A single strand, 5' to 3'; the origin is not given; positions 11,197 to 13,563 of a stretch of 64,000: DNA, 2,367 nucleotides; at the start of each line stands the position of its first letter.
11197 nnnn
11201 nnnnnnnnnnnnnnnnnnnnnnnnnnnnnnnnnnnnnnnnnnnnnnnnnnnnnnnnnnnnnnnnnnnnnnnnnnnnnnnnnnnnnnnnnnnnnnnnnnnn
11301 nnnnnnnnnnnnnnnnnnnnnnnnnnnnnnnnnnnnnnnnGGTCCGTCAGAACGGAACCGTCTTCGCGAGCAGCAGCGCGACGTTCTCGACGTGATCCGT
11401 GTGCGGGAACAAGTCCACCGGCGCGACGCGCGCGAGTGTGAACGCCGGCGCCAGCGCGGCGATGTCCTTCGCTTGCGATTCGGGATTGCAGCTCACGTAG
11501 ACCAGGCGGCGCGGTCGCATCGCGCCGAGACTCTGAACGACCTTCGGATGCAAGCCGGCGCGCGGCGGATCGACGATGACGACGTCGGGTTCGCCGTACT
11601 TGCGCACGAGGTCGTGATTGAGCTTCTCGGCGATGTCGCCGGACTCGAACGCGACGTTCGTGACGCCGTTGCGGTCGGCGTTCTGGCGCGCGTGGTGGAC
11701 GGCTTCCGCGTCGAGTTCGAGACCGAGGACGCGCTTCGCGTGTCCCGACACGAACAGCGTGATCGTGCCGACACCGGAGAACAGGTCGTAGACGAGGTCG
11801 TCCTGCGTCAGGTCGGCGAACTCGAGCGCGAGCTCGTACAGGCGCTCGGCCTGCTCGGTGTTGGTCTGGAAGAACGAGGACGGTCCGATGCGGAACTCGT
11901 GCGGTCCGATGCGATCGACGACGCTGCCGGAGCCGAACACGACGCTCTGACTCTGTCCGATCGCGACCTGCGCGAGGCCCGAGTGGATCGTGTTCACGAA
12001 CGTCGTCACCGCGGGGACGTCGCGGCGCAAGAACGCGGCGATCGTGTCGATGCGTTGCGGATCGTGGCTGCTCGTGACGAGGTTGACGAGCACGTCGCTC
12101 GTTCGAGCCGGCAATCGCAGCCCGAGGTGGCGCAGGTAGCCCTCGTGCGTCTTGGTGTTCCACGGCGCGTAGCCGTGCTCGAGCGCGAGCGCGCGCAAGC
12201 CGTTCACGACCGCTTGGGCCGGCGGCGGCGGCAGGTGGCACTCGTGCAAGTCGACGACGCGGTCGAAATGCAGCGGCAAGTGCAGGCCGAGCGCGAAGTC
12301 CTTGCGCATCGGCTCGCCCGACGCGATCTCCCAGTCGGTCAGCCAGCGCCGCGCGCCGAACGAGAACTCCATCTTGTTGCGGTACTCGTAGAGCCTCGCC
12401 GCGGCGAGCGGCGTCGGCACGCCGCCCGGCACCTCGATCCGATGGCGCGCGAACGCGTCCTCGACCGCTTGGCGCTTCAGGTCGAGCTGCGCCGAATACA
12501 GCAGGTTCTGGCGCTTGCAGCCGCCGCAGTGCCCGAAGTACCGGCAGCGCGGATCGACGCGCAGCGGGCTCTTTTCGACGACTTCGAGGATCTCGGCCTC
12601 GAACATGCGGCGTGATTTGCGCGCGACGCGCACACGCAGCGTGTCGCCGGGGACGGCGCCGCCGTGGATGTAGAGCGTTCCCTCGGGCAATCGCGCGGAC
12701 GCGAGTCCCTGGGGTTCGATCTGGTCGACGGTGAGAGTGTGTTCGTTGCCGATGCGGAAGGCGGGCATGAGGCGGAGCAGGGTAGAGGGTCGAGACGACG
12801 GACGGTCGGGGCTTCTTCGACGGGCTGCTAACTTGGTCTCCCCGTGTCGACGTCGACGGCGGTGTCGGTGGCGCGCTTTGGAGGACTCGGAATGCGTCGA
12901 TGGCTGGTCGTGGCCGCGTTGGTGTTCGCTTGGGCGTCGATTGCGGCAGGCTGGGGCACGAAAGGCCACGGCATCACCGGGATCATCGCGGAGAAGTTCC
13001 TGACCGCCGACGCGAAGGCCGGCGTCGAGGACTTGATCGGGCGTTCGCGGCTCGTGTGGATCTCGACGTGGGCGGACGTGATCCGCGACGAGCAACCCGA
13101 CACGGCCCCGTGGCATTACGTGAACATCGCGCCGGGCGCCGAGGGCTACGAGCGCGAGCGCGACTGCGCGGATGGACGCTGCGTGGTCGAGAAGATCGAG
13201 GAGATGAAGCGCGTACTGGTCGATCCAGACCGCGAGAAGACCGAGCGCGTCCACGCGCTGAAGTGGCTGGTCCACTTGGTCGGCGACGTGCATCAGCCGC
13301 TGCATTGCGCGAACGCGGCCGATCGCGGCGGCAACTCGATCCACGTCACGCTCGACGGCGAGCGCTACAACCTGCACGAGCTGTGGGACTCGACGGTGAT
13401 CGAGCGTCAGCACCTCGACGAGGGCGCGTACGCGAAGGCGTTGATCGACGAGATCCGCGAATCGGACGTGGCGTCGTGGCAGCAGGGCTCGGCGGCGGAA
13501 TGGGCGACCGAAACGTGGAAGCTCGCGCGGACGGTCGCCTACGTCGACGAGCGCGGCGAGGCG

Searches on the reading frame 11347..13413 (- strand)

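Call 96: search_protein_families(library=pfam, proteins=[window:11347-13413:-], max_evalue=0.00001)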
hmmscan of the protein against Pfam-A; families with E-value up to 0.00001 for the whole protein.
window:11347-13413:- (688 aa): 3 families
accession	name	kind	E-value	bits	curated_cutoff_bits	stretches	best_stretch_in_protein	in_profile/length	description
PF05958.17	tRNA_U5-meth_tr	-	5.4e-23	82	23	1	507-681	172-354/357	tRNA (Uracil-5-)-methyltransferase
PF13847.12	Methyltransf_31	-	4.7e-09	36.5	27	1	539-613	5-79/145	Methyltransferase domain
PF03602.21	Cons_hypoth95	-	7.2e-06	26.2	24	0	538-647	42-157/182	Conserved hypothetical protein 95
